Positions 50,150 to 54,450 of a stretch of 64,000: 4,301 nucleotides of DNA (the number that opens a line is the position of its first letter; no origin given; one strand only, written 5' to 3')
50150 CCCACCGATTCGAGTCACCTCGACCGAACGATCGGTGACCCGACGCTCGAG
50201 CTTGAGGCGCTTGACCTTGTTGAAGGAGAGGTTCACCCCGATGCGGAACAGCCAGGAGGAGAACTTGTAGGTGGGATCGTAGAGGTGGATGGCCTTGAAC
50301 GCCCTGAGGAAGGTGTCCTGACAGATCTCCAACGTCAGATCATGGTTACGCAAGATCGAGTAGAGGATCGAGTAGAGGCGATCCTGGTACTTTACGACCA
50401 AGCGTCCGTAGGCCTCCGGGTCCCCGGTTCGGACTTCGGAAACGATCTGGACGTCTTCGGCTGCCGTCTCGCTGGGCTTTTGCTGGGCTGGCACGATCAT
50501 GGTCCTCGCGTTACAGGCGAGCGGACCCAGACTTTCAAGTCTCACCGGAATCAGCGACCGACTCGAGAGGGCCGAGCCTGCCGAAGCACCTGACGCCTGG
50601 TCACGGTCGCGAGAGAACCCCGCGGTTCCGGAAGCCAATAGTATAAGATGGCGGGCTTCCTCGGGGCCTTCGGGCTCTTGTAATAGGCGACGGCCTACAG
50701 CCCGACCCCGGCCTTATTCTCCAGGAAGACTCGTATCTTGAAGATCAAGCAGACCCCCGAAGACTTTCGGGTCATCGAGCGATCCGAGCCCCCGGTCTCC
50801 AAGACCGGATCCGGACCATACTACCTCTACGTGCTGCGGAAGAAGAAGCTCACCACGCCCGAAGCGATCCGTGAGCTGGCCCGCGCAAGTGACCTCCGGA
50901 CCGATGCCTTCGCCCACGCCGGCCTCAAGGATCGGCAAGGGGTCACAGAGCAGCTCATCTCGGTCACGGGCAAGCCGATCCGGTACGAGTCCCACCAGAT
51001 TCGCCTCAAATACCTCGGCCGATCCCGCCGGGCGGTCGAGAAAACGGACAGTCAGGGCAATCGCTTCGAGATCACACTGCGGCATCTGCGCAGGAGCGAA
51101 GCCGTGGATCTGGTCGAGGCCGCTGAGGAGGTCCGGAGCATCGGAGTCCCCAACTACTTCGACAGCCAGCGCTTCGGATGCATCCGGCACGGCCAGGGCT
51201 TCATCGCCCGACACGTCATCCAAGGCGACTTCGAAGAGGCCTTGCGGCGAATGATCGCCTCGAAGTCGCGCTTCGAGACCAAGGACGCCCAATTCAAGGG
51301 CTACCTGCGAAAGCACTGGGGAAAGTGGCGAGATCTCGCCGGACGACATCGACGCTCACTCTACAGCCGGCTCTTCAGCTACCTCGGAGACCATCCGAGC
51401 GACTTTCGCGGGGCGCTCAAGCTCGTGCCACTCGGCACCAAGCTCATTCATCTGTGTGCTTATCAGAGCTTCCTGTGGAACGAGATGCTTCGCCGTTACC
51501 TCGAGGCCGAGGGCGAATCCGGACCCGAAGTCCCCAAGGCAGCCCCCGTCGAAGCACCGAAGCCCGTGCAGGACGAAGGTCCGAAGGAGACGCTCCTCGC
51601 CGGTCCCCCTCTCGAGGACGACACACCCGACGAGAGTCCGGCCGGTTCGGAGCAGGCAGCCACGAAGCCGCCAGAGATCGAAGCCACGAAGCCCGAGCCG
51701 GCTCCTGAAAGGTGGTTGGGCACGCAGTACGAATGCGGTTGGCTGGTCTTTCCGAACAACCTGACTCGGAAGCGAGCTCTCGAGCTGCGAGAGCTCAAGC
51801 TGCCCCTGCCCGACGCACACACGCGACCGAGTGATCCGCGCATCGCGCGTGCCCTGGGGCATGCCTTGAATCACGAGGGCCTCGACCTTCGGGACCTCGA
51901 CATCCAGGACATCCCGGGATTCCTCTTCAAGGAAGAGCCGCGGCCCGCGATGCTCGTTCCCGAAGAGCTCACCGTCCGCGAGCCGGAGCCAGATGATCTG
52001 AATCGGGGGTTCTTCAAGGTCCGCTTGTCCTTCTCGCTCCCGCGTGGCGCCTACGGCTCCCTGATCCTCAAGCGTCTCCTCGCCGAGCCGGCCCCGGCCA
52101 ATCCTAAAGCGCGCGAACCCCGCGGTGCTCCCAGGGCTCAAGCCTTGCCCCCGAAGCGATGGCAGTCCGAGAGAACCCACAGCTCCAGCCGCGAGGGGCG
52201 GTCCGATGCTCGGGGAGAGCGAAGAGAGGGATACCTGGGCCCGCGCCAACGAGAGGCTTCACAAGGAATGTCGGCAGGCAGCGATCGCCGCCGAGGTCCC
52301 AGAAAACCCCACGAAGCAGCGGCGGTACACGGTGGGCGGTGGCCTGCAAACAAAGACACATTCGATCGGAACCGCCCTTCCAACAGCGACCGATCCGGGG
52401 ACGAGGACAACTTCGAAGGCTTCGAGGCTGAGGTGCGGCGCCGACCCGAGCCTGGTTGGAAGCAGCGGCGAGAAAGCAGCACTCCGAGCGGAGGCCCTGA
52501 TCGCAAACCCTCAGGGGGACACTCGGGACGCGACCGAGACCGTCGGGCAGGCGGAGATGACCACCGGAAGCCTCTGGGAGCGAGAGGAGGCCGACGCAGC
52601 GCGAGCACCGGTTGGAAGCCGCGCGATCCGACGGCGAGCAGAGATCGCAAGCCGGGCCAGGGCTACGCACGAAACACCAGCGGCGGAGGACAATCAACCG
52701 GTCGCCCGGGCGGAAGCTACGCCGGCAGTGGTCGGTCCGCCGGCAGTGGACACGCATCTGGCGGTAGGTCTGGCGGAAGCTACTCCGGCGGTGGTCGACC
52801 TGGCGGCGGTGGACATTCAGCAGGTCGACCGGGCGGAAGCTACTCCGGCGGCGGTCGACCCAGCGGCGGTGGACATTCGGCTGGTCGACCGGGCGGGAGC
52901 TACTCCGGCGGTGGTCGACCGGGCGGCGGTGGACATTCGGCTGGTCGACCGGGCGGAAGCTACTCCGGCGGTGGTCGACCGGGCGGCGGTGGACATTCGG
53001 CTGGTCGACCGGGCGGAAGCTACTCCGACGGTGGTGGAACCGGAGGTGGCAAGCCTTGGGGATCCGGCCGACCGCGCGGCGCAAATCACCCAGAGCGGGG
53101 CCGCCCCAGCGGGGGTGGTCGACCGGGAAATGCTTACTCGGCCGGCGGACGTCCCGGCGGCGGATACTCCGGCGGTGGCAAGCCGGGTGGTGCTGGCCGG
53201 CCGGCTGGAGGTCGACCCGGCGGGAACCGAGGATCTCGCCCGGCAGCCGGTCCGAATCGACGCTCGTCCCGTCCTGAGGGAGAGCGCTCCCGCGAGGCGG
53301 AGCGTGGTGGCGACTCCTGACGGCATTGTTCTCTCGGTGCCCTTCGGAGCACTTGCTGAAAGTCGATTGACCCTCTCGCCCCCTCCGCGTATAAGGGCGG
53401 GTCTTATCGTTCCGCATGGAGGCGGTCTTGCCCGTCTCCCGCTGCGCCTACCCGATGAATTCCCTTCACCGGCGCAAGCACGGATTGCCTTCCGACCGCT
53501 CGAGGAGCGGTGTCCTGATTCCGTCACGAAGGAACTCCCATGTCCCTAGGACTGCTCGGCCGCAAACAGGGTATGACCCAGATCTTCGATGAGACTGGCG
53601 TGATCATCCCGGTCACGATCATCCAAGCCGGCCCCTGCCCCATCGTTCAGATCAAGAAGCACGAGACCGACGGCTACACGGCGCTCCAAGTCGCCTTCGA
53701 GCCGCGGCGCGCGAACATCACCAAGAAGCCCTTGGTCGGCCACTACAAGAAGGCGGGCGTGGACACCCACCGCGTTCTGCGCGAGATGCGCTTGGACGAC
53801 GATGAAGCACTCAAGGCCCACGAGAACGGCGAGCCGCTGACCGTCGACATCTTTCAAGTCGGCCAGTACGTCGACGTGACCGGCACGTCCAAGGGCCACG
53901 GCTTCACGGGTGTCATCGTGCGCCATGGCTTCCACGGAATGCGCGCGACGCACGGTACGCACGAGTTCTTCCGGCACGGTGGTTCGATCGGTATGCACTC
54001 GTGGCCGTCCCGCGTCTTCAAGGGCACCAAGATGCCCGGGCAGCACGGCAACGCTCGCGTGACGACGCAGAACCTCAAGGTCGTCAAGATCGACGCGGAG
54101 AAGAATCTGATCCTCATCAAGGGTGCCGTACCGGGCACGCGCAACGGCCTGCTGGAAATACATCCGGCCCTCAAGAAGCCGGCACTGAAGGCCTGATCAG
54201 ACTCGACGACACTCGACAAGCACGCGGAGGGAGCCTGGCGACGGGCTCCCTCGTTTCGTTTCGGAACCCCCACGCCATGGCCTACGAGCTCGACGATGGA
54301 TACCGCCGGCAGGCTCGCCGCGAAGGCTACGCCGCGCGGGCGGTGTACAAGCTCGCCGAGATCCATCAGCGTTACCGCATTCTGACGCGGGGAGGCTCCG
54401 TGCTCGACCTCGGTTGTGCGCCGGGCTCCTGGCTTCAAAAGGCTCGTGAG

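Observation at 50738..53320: TruD tRNA pseudouridine synthase fused to a ~420-aa eukaryote-like Gly/Arg-rich (GAR/RGG) tail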

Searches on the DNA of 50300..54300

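Call 40: search_rna_families(source=window, start=50300, end=54300, threshold=evalue, max_evalue=1)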
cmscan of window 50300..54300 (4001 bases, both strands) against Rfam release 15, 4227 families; matches with E-value up to 1: 0.
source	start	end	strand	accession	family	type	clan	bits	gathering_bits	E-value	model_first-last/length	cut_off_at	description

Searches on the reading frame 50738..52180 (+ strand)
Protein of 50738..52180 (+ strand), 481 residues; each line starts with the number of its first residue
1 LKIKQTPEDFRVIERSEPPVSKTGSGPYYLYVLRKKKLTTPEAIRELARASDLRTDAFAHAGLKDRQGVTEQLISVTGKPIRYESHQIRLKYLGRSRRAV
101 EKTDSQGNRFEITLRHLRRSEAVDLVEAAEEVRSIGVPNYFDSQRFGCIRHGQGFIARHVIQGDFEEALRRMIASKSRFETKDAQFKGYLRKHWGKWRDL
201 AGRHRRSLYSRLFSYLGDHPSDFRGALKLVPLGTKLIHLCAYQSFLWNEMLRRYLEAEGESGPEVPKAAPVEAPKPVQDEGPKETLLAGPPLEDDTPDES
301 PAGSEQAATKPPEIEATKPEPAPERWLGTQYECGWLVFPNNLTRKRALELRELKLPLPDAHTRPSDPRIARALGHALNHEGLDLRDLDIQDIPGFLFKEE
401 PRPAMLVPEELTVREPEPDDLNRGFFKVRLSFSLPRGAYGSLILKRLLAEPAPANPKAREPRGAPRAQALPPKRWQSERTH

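Call 3: search_protein_families(library=pfam, proteins=[window:50738-52180:+], max_evalue=0.1)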
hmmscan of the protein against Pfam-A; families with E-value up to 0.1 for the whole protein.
window:50738-52180:+ (481 aa): 1 family
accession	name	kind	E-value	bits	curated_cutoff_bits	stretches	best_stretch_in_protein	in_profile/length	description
PF01142.23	TruD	-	8.8e-59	199.8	27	2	2-257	17-283/412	tRNA pseudouridine synthase D (TruD)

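Call 21: search_protein_representatives(protein=window:50738-52147:+)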
Query: 470 residues. Proteins with E-value up to 0.001 (for the whole library): 5979; up to 1e-10: 2620; up to 1e-30: 467. The best 150 are listed.
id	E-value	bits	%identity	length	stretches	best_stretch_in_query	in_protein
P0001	5.4e-171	586.3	65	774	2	1-285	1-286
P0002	1.0e-82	295.3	45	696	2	1-257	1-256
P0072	1.5e-79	284.8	45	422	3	1-178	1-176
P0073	4.6e-77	276.6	43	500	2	1-257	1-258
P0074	1.4e-76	275.1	42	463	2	1-257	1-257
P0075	4.1e-75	270.2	39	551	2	1-255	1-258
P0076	3.0e-74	267.4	43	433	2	1-257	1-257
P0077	3.8e-73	263.7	41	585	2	1-257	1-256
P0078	5.8e-72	259.8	41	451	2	2-252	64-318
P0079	3.8e-71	257.2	40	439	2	1-255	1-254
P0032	1.3e-70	255.4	41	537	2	1-258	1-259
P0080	3.6e-70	253.9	40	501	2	3-251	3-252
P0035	1.7e-69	251.7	40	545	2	2-256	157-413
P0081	4.3e-69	250.4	42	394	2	1-252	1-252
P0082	5.4e-69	250.0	43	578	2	1-256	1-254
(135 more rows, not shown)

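Call 25: find_related_loci(query=A1, collection=genome_contigs, flank=4000)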
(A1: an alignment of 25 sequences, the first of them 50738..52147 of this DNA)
Query A1 (470 aa) in genome_contigs; peptide patterns used: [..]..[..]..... (x = any residue, [..] = any of these).
600 stretches matched a pattern (row limit reached: there are more); 590 encode a relative of the query (tblastn E <= 1e-3); the best 80 are kept; 80 distinct loci.
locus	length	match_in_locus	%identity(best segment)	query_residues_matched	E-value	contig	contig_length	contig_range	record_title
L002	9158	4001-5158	35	1-448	6e-78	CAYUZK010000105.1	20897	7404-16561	MAG TPA_asm: uncultured Archangium sp. isolate SRP319275_co1_276 genome assembly, contig: NODE_2617_length_20897_cov_7.0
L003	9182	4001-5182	36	1-456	3e-73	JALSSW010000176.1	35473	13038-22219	MAG: Planctomycetota bacterium isolate 356-308_metabat2_scaf2bin.073 356-308_scaffold_628_c1, whole genome shotgun seque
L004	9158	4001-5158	35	1-448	2e-72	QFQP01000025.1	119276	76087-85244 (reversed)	MAG: Archangium gephyra isolate S2_003_000_R2_14 S2_003_000_R2_scaffold_165, whole genome shotgun sequence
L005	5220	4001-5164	35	1-448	1e-70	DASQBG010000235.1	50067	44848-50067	MAG TPA_asm: Myxococcales bacterium isolate SMAG_U11665 k141_651708, whole genome shotgun sequence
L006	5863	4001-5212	32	1-460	6e-70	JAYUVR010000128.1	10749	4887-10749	MAG: Archangium sp. isolate GL124_DN_metabinner_4 GL124_DN_metabinner_4_127, whole genome shotgun sequence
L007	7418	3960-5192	33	1-464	2e-69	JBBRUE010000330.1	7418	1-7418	MAG: Myxococcales bacterium isolate La3_concoct.158 La3_concoct.158_K_2519718_L_7418_cov_16.0150, whole genome shotgun s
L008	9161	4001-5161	32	1-448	7e-68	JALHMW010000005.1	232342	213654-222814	MAG: Archangium sp. isolate Bin_47_5 c_000000000322, whole genome shotgun sequence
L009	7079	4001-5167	34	1-448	6e-68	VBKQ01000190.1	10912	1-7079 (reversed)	MAG: Deltaproteobacteria bacterium isolate DP_13 14_1009_09_20cm_scaffold_11399_e:856, whole genome shotgun sequence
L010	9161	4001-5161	33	1-448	1e-67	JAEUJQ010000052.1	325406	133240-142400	MAG: Myxococcaceae bacterium isolate new MAG-73 k141_534024, whole genome shotgun sequence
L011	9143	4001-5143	34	1-448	9e-67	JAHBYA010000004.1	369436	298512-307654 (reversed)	MAG: Planctomycetota bacterium isolate ACE_PLA33 PLA33_4, whole genome shotgun sequence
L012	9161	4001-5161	32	1-448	2e-66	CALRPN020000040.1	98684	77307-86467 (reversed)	MAG: Archangium gephyra isolate JJ-KV9-13-1-m1-bin299 genome assembly, contig: JJ-KV9-13-C48, whole genome shotgun seque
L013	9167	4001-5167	33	1-448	9e-66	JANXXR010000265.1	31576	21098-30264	MAG: Deltaproteobacteria bacterium isolate GL140_3_metabat_160_sub GL140_3_k141_780703, whole genome shotgun sequence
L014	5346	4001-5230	34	1-470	5e-64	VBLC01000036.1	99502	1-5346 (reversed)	MAG: Deltaproteobacteria bacterium isolate DP_25 14_0927_12_20cm_scaffold_34, whole genome shotgun sequence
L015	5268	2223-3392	34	1-452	5e-64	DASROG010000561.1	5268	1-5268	MAG TPA_asm: Myxococcaceae bacterium isolate SMAG_U10262 k141_2487696, whole genome shotgun sequence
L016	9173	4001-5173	34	1-454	4e-63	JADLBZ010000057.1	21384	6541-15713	MAG: Planctomycetota bacterium isolate SJ201 c_000000166569, whole genome shotgun sequence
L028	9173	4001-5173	35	1-454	6e-60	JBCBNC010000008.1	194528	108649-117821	MAG: Planctomycetota bacterium isolate J06631_1 k141_345624_length_194528_cov_50.0000, whole genome shotgun sequence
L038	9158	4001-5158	41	1-448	2e-57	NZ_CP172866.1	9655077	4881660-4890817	Corallococcus coralloides strain KYC2213 chromosome, complete genome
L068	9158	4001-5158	40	1-448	2e-55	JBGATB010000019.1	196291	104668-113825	MAG: Myxococcaceae bacterium isolate MAG_AAO_H10.6 AAOH10-6_opera_contig_349, whole genome shotgun sequence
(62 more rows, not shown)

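Call 50: search_protein_families(library=pfam, proteins=[L068:6203-8029:+, L010:6034-7914:+, L028:5875-8169:+, L038:6240-8480:-], max_evalue=0.001)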
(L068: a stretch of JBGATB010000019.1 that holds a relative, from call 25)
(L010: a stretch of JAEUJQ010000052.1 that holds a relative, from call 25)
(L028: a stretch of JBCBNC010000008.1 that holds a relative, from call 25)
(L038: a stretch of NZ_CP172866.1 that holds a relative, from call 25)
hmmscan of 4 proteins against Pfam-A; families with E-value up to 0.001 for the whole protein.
L068:6203-8029:+ (609 aa): 2 families
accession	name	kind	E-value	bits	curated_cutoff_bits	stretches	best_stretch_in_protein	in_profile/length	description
PF04519.19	Bactofilin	-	0.00027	21.6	27.9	1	333-405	27-95/98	Polymer-forming cytoskeletal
PF07660.19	STN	-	0.00038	20.7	28.4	0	227-260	18-51/52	Secretin and TonB N terminus short domain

L010:6034-7914:+ (627 aa): 0 families

L028:5875-8169:+ (765 aa): 1 family
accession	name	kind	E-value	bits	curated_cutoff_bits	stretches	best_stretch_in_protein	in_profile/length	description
PF04389.22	Peptidase_M28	-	2.1e-11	44.3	21.3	1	472-534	2-62/193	Peptidase family M28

L038:6240-8480:- (747 aa): 0 families
